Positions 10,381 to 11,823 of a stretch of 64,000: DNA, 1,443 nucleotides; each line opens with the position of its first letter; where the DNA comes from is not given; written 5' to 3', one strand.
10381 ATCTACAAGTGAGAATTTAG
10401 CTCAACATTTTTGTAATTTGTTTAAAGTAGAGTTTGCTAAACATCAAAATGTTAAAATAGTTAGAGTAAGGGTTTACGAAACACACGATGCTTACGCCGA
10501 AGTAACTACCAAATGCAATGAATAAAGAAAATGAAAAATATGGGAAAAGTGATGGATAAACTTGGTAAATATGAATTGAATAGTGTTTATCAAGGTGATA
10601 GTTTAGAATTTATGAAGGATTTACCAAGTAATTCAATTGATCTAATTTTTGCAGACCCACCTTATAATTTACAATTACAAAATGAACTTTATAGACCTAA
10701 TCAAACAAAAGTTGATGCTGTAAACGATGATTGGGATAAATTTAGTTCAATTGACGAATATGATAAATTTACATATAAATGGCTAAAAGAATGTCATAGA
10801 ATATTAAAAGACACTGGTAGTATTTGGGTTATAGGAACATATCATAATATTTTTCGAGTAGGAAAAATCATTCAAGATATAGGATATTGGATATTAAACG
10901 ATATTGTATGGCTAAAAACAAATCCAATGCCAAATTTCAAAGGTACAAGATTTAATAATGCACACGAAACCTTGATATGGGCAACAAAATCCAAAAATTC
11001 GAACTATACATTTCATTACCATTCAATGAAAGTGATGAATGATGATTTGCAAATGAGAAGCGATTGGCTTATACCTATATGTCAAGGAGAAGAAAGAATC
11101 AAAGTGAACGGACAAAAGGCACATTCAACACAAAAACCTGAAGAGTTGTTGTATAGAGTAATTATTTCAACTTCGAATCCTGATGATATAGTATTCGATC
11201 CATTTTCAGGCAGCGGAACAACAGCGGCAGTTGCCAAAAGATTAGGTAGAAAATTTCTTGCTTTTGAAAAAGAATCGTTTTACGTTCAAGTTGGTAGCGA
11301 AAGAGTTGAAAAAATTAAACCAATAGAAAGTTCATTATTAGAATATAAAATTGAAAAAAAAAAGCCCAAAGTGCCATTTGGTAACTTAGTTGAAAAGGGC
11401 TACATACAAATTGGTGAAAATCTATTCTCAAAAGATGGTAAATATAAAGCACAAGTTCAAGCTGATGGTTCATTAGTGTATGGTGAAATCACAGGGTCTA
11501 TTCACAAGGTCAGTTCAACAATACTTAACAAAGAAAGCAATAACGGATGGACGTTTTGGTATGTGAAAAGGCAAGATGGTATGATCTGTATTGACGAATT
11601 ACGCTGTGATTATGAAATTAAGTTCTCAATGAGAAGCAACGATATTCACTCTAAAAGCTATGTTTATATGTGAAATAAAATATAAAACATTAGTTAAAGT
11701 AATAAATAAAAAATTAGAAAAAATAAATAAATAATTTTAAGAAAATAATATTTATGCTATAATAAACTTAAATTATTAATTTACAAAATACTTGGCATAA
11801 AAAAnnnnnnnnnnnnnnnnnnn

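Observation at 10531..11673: CcrM/M.HinfI-like beta-class adenine methyltransferase with no partner endonuclease, embedded among queuosine and NAD biosynthesis genes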

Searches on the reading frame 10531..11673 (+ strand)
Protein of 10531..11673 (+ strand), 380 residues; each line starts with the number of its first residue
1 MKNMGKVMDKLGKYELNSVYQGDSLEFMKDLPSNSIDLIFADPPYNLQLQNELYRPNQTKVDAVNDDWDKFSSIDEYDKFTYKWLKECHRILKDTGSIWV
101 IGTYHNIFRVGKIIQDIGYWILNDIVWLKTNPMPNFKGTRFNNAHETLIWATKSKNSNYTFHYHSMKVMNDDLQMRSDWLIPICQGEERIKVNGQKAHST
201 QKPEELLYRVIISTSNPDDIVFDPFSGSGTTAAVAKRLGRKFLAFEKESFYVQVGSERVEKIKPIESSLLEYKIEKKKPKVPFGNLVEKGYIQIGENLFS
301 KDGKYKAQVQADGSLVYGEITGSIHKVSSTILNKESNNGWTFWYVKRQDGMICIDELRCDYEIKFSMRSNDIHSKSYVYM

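Call 3: search_protein_families(library=pfam, proteins=[window:10531-11673:+])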
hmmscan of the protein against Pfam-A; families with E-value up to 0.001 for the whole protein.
window:10531-11673:+ (380 aa): 4 families
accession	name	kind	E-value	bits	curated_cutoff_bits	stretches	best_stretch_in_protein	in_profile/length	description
PF01555.25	N6_N4_Mtase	-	8.1e-66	222.6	26.7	1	36-254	1-218/221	DNA methylase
PF18755.6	RAMA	-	6.7e-18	65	35.2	1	271-363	9-103/107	Restriction Enzyme Adenine Methylase Associated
PF03602.21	Cons_hypoth95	-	0.00067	19.8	24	0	9-52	85-131/182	Conserved hypothetical protein 95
PF01170.24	UPF0020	-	0.0008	19.6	22.3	0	212-243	23-54/197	RMKL-like, methyltransferase domain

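Call 4: search_protein_families(library=ncbifam, proteins=[window:10531-11673:+])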
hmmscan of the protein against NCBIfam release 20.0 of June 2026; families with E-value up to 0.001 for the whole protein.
window:10531-11673:+ (380 aa): 3 families
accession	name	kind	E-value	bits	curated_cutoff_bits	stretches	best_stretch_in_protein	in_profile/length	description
NF050803.1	DnaMtaseCcrMCaul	equivalog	1.5e-169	563.5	830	1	16-359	3-348/350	adenine-specific DNA-methyltransferase CcrM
NF008572.0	PRK11524.1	equivalog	4.9e-40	137.5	292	2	191-278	188-275/294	adenine-specific DNA-methyltransferase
NF010253.0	PRK13699.1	subfamily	1.8e-18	67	244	1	20-263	5-209/226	DNA methyltransferase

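Call 5: search_solved_structures(query=window:10531-11673:+, show_alignments=2)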
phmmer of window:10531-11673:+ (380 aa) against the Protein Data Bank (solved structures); distinct sequences matched with E-value up to 0.001: 13.
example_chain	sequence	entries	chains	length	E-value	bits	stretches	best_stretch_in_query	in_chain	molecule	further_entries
6pbd_A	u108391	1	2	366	2.3e-136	457.8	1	16-360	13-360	Modification methylase CcrMI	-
1g60_A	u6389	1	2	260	3.3e-29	105.1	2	189-253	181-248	Adenine-specific Methyltransferase MboIIA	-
5hek_A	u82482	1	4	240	4.2e-26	94.9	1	18-259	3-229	Adenine specific DNA methyltransferase (DpnA)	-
5hfj_A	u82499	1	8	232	4.4e-26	94.8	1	18-259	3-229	Adenine specific DNA methyltransferase (DpnA)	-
9c3u_A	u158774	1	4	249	2.3e-18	69.4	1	23-260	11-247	Methyltransferase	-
8urk_A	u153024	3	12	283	2.4e-18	69.4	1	22-262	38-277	Methyltransferase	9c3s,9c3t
8s9n_A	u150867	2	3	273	7.1e-17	64.5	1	16-261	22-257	DNA cytosine-N4 methyltransferase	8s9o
8s9m_A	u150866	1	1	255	1.1e-16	63.8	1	22-261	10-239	DNA cytosine-N4 methyltransferase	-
1boo_A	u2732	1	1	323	2.5e-16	62.7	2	190-257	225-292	PROTEIN (N-4 CYTOSINE-SPECIFIC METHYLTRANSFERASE PVU II)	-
1eg2_A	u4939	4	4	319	1.3e-14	57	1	22-246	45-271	MODIFICATION METHYLASE RSRI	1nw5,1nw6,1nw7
1nw8_A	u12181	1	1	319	3.5e-14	55.6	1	22-246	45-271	MODIFICATION METHYLASE RSRI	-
2zie_A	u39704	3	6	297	3.1e-09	39.3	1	194-262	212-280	Putative modification methylase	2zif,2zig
6k0w_B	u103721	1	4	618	0.00037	22.6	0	202-266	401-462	Adenine specific DNA methyltransferase (Mod)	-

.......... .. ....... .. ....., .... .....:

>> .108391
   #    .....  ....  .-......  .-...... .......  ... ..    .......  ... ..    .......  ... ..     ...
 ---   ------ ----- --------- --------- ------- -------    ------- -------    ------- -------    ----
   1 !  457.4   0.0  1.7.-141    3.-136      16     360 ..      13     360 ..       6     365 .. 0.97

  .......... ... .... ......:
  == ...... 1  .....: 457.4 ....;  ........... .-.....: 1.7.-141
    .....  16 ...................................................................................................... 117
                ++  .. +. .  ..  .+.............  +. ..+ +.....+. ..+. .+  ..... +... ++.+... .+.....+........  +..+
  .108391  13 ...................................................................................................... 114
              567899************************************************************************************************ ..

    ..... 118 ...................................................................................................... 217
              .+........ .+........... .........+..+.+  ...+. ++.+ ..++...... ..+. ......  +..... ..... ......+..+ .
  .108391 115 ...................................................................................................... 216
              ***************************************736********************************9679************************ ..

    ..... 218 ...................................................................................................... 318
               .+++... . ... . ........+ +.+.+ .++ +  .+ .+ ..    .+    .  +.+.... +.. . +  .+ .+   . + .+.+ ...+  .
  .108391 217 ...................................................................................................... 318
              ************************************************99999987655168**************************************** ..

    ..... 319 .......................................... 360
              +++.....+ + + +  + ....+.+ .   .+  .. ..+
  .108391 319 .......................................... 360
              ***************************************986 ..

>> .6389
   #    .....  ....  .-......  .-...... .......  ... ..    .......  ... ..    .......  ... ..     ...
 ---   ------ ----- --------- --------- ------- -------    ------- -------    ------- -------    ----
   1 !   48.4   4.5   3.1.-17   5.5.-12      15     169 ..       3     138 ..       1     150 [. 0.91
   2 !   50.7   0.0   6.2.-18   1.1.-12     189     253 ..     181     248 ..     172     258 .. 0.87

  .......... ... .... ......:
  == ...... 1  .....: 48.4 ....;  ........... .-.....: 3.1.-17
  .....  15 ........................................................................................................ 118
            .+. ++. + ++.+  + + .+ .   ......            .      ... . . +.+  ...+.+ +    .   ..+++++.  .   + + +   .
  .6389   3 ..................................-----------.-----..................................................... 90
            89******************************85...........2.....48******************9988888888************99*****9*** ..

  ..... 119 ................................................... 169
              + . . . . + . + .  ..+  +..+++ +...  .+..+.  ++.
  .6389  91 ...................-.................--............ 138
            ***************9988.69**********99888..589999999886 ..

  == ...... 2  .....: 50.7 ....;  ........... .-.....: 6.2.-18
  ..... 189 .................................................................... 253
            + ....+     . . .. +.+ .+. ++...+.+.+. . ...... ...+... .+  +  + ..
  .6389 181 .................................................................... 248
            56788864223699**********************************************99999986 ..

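Call 9: find_homologous_proteins(query=window:10531-11673:+, max_evalue=1e-20)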
Query window:10531-11673:+ (380 aa): 8000 proteins with E <= 1e-20 among 8000 candidates; the best 120 are listed.
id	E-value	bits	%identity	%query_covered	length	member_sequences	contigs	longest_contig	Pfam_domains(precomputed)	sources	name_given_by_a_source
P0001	2.1e-255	865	100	98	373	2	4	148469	PF18755.7,PF01555.25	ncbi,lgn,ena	-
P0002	1.2e-235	800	94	95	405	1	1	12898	PF18755.7,PF01555.25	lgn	-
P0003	1.4e-198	678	77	95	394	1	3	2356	PF18755.7,PF01170.25,PF01555.25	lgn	-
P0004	4.2e-198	676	77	95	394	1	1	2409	PF18755.7,PF01170.25,PF01555.25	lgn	-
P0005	7.5e-198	675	76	96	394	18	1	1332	PF18755.7,PF01170.25,PF01555.25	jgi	jgi:DNA modification methylase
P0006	9.9e-198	675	77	95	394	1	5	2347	PF18755.7,PF01170.25,PF01555.25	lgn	-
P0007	1.1e-197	675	78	94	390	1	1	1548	PF18755.7,PF01170.25,PF01555.25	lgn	-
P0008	1.1e-197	675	77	95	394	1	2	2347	PF18755.7,PF01170.25,PF01555.25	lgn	-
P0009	2.2e-197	674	76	96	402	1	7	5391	PF18755.7,PF01170.25,PF01555.25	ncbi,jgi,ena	-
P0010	2.7e-197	673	77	95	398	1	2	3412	PF18755.7,PF01170.25,PF01555.25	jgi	-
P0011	3.1e-197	673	77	95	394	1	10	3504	PF18755.7,PF01170.25,PF01555.25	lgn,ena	-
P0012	7.8e-197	672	77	94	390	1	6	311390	PF18755.7,PF01170.25,PF01555.25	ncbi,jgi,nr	ncbi:MAG TPA: DNA methyltransferase [Candidatus Kapabacteria bacterium]|jgi:DNA modification methyla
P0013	8.4e-197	672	76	96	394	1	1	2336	PF18755.7,PF01555.25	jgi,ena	-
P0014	8.5e-197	672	77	94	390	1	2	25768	PF18755.7,PF01170.25,PF01555.25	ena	-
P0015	1.1e-196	671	77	94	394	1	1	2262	PF18755.7,PF01555.25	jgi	-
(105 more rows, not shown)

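Call 10: find_related_loci(query=window:10531-11673:+, collection=genome_contigs, flank=8000)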
Query window:10531-11673:+ (380 aa) in genome_contigs; peptide patterns used: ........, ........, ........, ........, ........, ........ (x = any residue, [..] = any of these).
502 stretches matched a pattern; 420 encode a relative of the query (tblastn E <= 1e-3); the best 80 are kept; 80 distinct loci.
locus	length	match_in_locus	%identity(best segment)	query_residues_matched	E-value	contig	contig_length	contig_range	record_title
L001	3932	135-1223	77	8-371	0e+0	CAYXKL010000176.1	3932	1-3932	MAG TPA_asm: uncultured Melioribacter sp. isolate binchicken_co58_36 genome assembly, contig: NODE_18189_length_3932_cov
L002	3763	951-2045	77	6-371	0e+0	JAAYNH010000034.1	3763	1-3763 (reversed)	MAG: Treponema sp. isolate AS21ysBPME_133 88247_AS21, whole genome shotgun sequence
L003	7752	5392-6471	77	6-365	0e+0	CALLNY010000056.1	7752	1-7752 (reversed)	MAG: uncultured Bacteroidia bacterium isolate R1_Bin_METABAT__110_1 genome assembly, contig: c_000001562828, whole genom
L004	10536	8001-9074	77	8-365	0e+0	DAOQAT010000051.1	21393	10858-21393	MAG TPA_asm: Bacteroidales bacterium isolate AMR_MDS_1255 NODE_2519_length_21393_cov_6.830584, whole genome shotgun sequ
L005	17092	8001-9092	76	7-370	0e+0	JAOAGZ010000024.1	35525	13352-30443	MAG: Ignavibacteria bacterium isolate SKW44 NODE_24_length_35525_cov_4.705625, whole genome shotgun sequence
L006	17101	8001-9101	74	5-371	0e+0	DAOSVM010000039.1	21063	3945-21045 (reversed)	MAG TPA_asm: Ignavibacteriales bacterium isolate AMR_MDS_2163 NODE_1641_length_21063_cov_7.331112, whole genome shotgun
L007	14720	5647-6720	75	8-365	0e+0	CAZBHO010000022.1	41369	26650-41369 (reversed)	MAG TPA_asm: uncultured Verrucomicrobiota bacterium isolate binchicken_co135_28 genome assembly, contig: NODE_1912_lengt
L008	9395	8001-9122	72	6-379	0e+0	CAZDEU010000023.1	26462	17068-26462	MAG TPA_asm: uncultured Bacteroidales bacterium isolate SRP263991_co4_156 genome assembly, contig: NODE_2261_length_2646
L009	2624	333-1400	76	10-365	0e+0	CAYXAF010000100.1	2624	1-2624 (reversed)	MAG TPA_asm: uncultured Flavobacterium sp. isolate binchicken_co37_52 genome assembly, contig: NODE_12294_length_2624_co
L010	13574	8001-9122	71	6-379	0e+0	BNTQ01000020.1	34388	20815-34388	Bacteroidia bacterium MS495-6 DNA, sequence020, whole genome shotgun sequence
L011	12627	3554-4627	74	8-365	0e+0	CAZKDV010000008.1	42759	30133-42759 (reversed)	MAG TPA_asm: uncultured Bacteroidales bacterium isolate binchicken_co39_309 genome assembly, contig: NODE_2095_length_42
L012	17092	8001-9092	73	11-373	0e+0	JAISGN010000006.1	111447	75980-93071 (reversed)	MAG: Bacteroidales bacterium isolate Hm464_bin103 k119_997688, whole genome shotgun sequence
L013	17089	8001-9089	74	8-370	0e+0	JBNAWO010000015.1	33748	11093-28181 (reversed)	MAG: Ignavibacteria bacterium isolate Kamch4342-D-MF-066 bin16.fa-15, whole genome shotgun sequence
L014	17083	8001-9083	74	11-371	0e+0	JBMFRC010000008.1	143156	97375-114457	MAG: Candidatus Hydrogenedens sp. isolate KM4344-31 NODE_8_length_143156_cov_6.805094, whole genome shotgun sequence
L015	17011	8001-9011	78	6-342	0e+0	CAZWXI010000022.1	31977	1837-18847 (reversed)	MAG TPA_asm: uncultured Hyphomicrobiales bacterium isolate SRP093185_co1_13 genome assembly, contig: NODE_672_length_319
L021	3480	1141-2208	73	10-365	0e+0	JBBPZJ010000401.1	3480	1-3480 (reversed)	MAG: Chitinophagales bacterium isolate bin.40 bin.40_S7Ck141_933850_length_3480_cov_19.3199, whole genome shotgun sequen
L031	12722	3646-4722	68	8-366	2e-175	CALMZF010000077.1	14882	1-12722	MAG TPA_asm: uncultured Paludibacter sp. isolate SRR2107218_bin.95_CONCOCT_v1.1_MAG genome assembly, contig: ERZ794921.2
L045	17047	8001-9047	64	13-361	6e-162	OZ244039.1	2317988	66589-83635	MAG: Gammaproteobacteria bacterium isolate e3892392-5858-422b-b2e0-55b344cbf6f5 genome assembly, chromosome: 1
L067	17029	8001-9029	57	19-358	7e-139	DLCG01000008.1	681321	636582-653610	MAG TPA_asm: Rhodobiaceae bacterium UBA7804 UBA7804_contig_1256, whole genome shotgun sequence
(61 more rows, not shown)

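Call 12: find_encoding_contigs(protein=P0001, flank=3000, max_places=4)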
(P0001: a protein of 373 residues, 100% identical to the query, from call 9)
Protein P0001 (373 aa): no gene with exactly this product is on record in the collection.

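Call 15: search_protein_families(library=pfam, proteins=[L005:9160-10101:+, L021:346-1083:+, L067:7107-7877:+, L045:7054-7923:+], max_evalue=0.01)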
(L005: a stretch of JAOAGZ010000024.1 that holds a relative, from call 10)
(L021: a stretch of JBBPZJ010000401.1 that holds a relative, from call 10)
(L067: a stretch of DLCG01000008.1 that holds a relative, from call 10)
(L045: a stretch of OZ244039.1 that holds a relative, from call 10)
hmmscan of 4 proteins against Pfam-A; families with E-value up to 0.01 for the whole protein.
L005:9160-10101:+ (313 aa): 0 families

L021:346-1083:+ (245 aa): 1 family
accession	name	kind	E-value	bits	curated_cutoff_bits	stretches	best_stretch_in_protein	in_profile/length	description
PF13588.12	HSDR_N_2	-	7.1e-08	33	25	1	36-101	1-64/110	Type I restriction enzyme R protein N terminus (HSDR_N)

L067:7107-7877:+ (256 aa): 1 family
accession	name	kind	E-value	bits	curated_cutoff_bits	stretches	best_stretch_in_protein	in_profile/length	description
PF01351.25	RNase_HII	-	1e-41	143.5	25.8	1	51-226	1-197/199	Ribonuclease HII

L045:7054-7923:+ (289 aa): 3 families
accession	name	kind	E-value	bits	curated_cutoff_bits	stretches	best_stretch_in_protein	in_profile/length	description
PF01555.25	N6_N4_Mtase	-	4.6e-45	154.7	26.7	1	57-274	1-220/221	DNA methylase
PF01170.24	UPF0020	-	1.3e-05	25.4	22.3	0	35-92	101-156/197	RMKL-like, methyltransferase domain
PF02384.22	N6_Mtase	-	0.0021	17.9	20.4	0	37-89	105-157/311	N-6 DNA Methylase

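Call 19: search_protein_families(library=ncbifam, proteins=[L005:9160-10101:+, L001:1291-2151:+, L021:346-1083:+, L031:4758-5402:+], max_evalue=0.01)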
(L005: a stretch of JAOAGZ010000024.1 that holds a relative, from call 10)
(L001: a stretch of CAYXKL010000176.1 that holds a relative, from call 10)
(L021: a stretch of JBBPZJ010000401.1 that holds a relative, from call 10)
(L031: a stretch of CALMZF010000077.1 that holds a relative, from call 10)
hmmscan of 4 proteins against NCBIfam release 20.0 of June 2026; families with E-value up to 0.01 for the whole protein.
L005:9160-10101:+ (313 aa): 1 family
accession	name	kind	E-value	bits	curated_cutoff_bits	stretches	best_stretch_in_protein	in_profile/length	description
NF045832.1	restrict_HpyAIV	equivalog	7.1e-74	248.6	160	1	4-261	1-267/269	HpyAIV family type II restriction enzyme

L001:1291-2151:+ (286 aa): 3 families
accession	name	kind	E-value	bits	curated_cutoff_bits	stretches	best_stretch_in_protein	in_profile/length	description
NF045832.1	restrict_HpyAIV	equivalog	1.2e-75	254.4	160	1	4-261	1-267/269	HpyAIV family type II restriction enzyme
NF011271.0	PRK14678.1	equivalog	0.00085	19.3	172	1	58-119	5-63/120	hypothetical protein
TIGR00252.1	TIGR00252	hypoth_equivalog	0.0033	17.4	69.05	1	61-115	9-60/123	YraN family protein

L021:346-1083:+ (245 aa): 0 families

L031:4758-5402:+ (214 aa): 0 families

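Call 20: list_cluster_members(proteins=[P0001, P0002])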
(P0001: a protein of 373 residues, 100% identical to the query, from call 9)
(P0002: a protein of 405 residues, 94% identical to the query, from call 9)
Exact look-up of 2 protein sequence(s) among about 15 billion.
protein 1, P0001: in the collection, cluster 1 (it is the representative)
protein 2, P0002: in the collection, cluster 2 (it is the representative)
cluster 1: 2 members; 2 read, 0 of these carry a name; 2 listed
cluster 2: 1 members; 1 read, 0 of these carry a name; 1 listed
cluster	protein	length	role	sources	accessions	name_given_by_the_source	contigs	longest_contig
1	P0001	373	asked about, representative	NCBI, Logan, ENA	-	-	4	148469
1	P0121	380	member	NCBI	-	-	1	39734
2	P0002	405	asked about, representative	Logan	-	-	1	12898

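Call 21: find_encoding_contigs(protein=P0002, flank=8000, max_places=3)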
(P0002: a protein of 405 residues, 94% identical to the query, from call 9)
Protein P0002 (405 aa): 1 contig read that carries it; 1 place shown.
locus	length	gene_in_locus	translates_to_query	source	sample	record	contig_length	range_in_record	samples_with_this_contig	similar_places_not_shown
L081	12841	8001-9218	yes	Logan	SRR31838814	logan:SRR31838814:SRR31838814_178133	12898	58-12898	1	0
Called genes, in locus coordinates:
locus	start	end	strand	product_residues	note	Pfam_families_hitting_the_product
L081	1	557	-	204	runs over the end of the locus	?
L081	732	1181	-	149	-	PF02082:Rrf2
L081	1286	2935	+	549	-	PF03929:PepSY_TM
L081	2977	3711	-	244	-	PF01427:Peptidase_M15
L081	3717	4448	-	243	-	-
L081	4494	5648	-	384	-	PF00465:Fe-ADH, PF13685:Fe-ADH_2, PF25137:ADH_Fe_C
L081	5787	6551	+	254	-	PF13860:FlgD_ig (weak)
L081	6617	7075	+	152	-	PF01467:CTP_transf_like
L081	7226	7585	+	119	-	PF14489:QueF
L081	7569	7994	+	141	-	PF01242:PTPS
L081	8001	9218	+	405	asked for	PF01555:N6_N4_Mtase, PF18755:RAMA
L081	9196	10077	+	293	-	PF09520:HinfI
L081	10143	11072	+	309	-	PF02445:NadA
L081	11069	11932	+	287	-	PF02749:QRPTase_N, PF01729:QRPTase_C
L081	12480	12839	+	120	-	?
